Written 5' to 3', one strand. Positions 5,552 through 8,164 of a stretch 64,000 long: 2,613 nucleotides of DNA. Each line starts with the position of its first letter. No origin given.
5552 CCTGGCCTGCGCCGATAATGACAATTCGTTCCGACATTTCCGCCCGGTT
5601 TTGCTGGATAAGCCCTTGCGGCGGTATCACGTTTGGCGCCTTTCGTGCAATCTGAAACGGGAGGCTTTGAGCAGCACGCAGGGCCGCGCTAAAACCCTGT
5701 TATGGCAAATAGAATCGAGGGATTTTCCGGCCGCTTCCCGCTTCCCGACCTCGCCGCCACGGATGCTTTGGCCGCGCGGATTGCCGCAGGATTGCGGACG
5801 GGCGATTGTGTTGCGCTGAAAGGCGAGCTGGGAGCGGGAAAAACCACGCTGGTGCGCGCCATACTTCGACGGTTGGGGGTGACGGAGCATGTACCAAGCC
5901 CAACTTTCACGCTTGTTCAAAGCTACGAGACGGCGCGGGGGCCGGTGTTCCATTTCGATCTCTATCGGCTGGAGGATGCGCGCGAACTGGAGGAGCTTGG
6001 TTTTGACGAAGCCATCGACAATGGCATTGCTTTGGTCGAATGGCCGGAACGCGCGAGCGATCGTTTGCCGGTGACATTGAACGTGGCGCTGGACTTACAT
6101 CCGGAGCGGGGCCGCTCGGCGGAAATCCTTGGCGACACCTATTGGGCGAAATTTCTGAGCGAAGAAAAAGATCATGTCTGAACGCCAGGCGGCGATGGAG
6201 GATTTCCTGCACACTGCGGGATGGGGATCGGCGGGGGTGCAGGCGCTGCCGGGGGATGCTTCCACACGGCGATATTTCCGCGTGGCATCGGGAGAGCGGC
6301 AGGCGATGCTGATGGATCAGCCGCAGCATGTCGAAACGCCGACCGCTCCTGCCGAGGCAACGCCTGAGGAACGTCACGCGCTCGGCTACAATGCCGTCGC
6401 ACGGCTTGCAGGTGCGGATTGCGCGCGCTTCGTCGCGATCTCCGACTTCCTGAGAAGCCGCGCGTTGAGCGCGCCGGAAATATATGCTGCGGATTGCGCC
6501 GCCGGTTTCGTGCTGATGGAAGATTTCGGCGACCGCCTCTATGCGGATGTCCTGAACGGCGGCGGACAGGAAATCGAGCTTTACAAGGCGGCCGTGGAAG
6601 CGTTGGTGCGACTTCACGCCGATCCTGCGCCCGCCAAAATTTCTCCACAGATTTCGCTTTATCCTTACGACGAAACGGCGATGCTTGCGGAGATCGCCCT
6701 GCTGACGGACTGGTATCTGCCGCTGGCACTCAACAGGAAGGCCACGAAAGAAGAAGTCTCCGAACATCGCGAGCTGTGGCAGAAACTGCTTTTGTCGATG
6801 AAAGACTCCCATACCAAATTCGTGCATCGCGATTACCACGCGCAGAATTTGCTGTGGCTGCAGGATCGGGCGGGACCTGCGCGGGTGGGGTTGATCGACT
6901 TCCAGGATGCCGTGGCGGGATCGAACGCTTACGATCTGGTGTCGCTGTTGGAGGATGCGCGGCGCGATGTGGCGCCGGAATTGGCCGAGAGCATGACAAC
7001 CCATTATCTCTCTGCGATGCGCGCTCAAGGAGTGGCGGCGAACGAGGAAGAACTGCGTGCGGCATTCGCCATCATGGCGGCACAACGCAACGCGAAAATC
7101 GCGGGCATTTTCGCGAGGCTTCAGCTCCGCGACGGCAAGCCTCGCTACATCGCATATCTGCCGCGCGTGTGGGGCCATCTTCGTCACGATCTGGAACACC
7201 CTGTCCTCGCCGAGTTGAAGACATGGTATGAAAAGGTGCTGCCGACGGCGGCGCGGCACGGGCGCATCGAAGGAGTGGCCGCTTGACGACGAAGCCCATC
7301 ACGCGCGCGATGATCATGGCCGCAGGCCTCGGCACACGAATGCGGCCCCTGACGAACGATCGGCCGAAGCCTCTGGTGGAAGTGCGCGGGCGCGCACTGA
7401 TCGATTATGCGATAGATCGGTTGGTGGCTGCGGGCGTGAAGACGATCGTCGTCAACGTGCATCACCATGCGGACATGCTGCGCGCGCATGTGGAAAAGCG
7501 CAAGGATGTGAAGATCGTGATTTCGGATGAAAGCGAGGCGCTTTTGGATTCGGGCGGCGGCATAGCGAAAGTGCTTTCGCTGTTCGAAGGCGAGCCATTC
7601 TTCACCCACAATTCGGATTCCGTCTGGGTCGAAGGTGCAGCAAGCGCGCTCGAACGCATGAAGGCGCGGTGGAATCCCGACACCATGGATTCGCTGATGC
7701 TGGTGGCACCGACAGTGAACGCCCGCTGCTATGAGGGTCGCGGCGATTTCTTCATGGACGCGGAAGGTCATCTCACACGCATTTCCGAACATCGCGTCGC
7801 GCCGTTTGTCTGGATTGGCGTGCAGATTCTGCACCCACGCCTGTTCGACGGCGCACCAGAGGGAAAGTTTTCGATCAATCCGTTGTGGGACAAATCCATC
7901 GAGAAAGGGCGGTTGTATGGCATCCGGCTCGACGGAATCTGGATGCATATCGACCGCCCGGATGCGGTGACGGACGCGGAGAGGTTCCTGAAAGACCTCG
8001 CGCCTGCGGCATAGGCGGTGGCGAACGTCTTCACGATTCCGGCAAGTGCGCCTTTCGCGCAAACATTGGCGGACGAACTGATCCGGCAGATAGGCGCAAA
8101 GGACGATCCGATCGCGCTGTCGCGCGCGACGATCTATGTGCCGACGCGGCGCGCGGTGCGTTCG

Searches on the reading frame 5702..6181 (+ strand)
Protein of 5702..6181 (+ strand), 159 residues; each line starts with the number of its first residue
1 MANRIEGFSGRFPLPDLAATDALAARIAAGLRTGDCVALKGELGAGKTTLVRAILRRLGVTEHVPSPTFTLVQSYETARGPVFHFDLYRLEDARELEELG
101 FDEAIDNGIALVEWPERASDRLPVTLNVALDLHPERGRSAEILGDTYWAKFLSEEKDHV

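Call 93: search_protein_families(library=pfam, proteins=[window:5702-6181:+], max_evalue=0.0001)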
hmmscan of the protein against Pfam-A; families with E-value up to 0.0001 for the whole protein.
window:5702-6181:+ (159 aa): 1 family
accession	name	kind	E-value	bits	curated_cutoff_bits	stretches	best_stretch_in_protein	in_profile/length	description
PF02367.23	TsaE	-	2.3e-39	134.7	26.6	1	16-132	3-118/128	Threonylcarbamoyl adenosine biosynthesis protein TsaE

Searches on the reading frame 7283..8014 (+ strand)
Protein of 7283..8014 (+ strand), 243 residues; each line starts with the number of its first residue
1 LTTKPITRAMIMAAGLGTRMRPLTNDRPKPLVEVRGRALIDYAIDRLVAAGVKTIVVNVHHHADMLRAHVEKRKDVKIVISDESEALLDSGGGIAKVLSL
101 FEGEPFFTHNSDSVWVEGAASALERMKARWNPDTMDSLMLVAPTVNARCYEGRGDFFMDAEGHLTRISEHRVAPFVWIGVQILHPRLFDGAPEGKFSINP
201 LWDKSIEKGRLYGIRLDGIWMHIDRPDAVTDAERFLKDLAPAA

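Call 93: search_protein_families(library=pfam, proteins=[window:7283-8014:+], max_evalue=0.0001)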
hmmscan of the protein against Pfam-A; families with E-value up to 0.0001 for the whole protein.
window:7283-8014:+ (243 aa): 3 families
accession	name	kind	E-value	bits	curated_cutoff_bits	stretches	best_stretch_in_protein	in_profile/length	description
PF00483.29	NTP_transferase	-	3.7e-17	63.2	21.2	1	9-131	2-129/245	Nucleotidyl transferase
PF12804.13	NTP_transf_3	-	8.4e-13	49.2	27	1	9-133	1-114/160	MobA-like NTP transferase domain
PF01128.25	IspD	-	1.1e-05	25.8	27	1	9-79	3-71/221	2-C-methyl-D-erythritol 4-phosphate cytidylyltransferase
